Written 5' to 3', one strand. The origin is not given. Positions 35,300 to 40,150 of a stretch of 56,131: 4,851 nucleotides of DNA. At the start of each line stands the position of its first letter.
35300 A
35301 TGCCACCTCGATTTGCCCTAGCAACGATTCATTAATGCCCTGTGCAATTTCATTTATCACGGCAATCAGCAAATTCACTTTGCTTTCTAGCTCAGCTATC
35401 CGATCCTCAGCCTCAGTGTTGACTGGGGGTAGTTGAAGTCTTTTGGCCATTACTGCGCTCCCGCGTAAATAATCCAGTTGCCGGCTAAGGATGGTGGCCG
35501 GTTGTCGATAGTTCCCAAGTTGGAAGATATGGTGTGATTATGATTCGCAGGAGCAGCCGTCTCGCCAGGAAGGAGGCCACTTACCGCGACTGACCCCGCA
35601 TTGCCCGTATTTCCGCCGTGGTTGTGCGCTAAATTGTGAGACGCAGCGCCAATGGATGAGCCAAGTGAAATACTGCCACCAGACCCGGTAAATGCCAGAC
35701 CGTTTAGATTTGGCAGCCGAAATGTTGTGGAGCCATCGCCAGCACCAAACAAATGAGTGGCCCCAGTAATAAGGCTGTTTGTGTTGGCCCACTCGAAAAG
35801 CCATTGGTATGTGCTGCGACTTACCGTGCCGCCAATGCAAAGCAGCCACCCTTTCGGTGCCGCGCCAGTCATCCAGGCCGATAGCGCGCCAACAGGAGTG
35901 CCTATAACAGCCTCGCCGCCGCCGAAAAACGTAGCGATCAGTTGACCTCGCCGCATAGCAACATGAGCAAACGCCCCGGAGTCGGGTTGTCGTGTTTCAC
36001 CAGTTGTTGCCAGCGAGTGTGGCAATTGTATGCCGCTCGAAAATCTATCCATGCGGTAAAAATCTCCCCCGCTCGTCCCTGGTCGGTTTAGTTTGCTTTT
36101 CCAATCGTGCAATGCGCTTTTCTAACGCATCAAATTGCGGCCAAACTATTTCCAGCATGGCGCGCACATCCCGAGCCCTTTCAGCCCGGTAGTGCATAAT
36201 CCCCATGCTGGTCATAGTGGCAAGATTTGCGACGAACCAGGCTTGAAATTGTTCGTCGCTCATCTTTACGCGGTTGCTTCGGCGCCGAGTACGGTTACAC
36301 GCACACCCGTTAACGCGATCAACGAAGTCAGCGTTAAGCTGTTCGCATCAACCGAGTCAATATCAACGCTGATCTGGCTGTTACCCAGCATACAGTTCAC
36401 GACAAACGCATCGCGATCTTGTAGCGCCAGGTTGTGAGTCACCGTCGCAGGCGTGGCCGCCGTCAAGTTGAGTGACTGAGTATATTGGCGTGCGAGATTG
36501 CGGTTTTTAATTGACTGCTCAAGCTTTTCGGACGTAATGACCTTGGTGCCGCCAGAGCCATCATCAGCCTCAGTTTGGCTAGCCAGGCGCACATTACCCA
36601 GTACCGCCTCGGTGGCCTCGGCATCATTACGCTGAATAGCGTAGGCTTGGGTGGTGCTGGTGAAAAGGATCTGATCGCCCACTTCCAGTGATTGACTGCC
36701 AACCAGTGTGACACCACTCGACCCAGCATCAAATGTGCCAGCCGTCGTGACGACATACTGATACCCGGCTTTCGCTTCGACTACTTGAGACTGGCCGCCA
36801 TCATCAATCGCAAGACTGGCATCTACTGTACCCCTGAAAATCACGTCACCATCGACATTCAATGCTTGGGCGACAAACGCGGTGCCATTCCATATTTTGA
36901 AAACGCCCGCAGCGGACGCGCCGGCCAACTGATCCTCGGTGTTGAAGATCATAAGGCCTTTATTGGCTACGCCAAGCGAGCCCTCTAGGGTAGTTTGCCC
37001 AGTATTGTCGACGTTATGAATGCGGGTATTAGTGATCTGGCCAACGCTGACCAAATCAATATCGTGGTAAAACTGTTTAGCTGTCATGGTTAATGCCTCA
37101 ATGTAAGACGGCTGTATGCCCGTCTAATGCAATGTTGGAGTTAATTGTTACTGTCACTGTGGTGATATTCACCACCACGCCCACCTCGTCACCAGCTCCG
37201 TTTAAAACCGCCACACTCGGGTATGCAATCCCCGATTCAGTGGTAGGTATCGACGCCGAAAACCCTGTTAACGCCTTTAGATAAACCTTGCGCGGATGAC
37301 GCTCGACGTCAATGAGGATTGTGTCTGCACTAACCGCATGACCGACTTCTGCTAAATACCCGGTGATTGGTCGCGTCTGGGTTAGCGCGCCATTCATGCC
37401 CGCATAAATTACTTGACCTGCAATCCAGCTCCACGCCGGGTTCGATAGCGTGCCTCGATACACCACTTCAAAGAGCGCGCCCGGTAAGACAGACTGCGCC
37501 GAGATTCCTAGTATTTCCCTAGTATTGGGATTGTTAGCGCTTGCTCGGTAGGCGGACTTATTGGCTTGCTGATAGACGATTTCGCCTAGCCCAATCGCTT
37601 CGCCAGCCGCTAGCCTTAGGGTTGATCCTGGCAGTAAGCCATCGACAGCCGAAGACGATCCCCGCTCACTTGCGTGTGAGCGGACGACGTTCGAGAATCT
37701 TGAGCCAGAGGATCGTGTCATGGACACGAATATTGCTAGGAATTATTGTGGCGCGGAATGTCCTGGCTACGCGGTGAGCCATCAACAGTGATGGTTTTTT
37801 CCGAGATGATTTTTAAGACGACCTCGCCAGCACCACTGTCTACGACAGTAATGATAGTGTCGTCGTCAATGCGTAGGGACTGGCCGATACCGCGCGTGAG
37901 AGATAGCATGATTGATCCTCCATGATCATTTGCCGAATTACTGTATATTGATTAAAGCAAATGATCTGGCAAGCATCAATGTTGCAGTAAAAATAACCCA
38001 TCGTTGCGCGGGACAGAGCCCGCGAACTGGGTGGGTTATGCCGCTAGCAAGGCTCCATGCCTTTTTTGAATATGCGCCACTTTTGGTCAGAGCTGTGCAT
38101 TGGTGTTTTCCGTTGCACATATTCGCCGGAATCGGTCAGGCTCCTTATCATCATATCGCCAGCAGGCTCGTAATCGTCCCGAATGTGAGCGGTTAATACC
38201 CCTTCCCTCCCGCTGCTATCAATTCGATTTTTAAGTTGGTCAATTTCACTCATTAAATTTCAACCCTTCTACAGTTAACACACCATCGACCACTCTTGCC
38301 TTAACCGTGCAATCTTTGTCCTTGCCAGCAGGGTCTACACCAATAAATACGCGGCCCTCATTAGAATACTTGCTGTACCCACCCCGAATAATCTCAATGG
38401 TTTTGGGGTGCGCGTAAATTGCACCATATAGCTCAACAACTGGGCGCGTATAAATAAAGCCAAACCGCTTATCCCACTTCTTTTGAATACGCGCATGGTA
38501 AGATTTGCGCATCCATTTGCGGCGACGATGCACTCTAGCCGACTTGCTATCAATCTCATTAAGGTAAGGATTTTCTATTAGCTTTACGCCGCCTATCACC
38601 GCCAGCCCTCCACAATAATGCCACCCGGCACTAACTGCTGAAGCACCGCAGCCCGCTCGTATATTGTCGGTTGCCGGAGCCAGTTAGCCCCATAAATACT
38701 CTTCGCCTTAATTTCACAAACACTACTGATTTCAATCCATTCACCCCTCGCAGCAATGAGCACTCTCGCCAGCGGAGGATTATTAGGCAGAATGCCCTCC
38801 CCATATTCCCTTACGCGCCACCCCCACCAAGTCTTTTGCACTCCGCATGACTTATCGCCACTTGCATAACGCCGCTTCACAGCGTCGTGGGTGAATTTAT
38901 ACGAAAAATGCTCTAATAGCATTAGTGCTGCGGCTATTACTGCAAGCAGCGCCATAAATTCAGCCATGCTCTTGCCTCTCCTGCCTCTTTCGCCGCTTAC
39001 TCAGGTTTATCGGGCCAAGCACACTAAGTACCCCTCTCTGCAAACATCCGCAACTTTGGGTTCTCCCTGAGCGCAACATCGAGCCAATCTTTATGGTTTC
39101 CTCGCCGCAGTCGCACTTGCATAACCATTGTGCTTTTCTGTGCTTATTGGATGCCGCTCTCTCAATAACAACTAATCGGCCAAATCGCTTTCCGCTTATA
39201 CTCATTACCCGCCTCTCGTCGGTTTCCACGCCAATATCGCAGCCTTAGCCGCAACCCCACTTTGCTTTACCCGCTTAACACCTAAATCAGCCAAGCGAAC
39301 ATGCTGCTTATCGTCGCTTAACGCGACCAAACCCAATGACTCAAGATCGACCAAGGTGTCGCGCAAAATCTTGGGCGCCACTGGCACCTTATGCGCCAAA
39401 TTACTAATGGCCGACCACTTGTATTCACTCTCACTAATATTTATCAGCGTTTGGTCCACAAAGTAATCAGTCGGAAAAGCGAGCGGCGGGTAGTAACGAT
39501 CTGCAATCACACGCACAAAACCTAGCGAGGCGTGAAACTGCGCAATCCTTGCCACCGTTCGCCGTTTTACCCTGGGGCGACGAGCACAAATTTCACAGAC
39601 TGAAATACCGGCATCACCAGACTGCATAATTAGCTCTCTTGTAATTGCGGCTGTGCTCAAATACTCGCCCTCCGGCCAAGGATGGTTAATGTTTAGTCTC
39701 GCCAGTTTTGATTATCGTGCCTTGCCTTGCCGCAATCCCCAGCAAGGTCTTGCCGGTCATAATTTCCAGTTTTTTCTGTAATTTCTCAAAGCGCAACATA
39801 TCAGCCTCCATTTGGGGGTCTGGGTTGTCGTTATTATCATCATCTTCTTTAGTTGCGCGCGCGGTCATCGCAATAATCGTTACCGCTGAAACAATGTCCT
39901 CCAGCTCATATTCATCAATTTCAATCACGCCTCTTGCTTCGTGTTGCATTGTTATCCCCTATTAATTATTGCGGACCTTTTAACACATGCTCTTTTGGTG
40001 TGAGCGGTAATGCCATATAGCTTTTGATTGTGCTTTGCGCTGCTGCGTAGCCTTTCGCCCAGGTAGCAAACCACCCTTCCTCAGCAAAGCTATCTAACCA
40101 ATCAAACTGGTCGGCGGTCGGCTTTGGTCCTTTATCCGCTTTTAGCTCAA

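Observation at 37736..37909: Hidden 57-aa divergent CsrA-like gene at the head of the late region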

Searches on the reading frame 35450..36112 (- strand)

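Call 11: search_protein_families(library=phrogs, proteins=[window:35450-36112:-], max_evalue=0.001)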
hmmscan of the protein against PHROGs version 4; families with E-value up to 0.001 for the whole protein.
window:35450-36112:- (220 aa): 13 families
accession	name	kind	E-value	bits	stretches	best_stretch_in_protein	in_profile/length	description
phrog_1858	-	tail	1.7e-12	47.2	1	71-182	137-247/1018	tail fiber protein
phrog_19618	-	tail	1.2e-10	41.9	1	74-193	138-255/387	tail collar protein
phrog_9116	-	tail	4e-10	40.1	1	73-144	60-122/455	tail protein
phrog_327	-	tail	2.6e-09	37.9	1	56-217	300-441/618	tail protein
phrog_523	-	tail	7.1e-07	29.3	1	72-217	486-637/673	tail collar fiber protein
phrog_25747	-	tail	7.2e-06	25.2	1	74-198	680-800/901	tail fiber protein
phrog_2097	-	tail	8.8e-06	25.7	1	71-198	385-533/644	tail fiber protein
phrog_14307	-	unknown function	2.9e-05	24.8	1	54-146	33-103/137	-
phrog_6256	-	tail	8.6e-05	22.7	1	72-196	289-396/686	tail fiber protein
phrog_3100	-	tail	0.0001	23.7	1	64-114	211-260/382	tail fiber protein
phrog_4849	-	tail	0.00021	20.9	1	85-176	564-667/788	tail protein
phrog_6921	-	tail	0.00076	19.3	1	96-140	257-309/738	tail fiber protein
phrog_7489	-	tail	0.00076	19.2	1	71-112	422-465/775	tail fiber protein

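Call 12: search_protein_families(library=pfam, proteins=[window:35450-36112:-], max_evalue=0.01)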
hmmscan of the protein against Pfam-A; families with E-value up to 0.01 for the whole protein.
window:35450-36112:- (220 aa): 1 family
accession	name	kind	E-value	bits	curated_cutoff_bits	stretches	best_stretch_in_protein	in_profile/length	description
PF07484.17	Collar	-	1.7e-10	41.1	24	1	75-139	1-55/57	Phage Tail Collar Domain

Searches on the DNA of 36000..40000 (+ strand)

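Call 7: search_dna_similar(query=window:36000-40000:+, collection=phages, mode=near, max_rows=30)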
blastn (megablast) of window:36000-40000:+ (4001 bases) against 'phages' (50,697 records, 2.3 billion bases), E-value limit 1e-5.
No match.

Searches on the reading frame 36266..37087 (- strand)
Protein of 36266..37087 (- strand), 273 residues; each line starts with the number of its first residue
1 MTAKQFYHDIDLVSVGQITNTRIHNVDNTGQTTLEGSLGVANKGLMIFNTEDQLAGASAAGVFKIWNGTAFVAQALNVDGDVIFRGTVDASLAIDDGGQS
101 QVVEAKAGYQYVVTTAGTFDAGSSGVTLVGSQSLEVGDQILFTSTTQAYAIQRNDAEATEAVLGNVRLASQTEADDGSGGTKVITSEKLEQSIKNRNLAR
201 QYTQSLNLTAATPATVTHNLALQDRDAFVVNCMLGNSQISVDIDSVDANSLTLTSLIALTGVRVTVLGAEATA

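Call 11: search_protein_families(library=phrogs, proteins=[window:36266-37087:-], max_evalue=0.001)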
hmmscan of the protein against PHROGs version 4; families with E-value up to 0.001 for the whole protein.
window:36266-37087:- (273 aa): 2 families
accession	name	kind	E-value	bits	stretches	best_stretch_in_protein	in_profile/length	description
phrog_910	-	tail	1e-05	26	1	155-215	89-149/497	tail collar fiber protein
phrog_8443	-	tail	0.00016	21.6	1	151-236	134-219/636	tail fiber protein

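Call 12: search_protein_families(library=pfam, proteins=[window:36266-37087:-], max_evalue=0.01)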
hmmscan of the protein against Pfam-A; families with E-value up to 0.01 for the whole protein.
window:36266-37087:- (273 aa): 1 family
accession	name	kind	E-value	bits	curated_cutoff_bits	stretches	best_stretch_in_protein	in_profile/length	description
PF24168.1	PB4_spike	-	0.002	17.6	27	1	58-93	257-292/315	Straight fiber protein PB4 spike domain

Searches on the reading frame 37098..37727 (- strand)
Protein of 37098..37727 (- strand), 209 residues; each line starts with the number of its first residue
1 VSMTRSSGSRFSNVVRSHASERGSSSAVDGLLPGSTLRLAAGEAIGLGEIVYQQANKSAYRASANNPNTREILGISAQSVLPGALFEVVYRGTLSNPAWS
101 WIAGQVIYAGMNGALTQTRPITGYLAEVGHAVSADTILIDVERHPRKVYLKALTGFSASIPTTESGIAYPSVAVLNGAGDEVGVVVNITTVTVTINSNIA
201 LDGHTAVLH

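Call 11: search_protein_families(library=phrogs, proteins=[window:37098-37727:-], max_evalue=0.001)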
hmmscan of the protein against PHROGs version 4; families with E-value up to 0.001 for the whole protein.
window:37098-37727:- (209 aa): 2 families
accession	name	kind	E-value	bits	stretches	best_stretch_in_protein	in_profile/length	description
phrog_4368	-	unknown function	4.2e-16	59.1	1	26-144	116-235/840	-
phrog_30025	-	unknown function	2.1e-09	38.6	1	55-143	150-237/241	-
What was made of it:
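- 37098..37721 (-): First gene of the structural/late block. Its product is tail-associated (its N-terminal part matches a domain of larger phage proteins). The likely true start is ATG 37721, not the GTG 37727 given in the ORF list. PHROG 4368 and 30025 match (call 11).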

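Call 12: search_protein_families(library=pfam, proteins=[window:37098-37727:-], max_evalue=0.01)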
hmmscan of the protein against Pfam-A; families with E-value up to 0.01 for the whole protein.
window:37098-37727:- (209 aa): 1 family
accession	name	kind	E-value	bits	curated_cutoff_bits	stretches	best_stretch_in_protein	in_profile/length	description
PF09956.15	Phage_cement_2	-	0.0017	19.2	24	0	72-134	28-91/103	Phage cement protein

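Call 16: find_related_loci(query=window:37098-37727:-, collection=viral_contigs, flank=5000)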
Query window:37098-37727:- (209 aa) in viral_contigs; peptide patterns used: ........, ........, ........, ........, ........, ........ (x = any residue, [..] = any of these).
36 stretches matched a pattern, but none encodes a relative of the query by tblastn (E <= 1e-3).
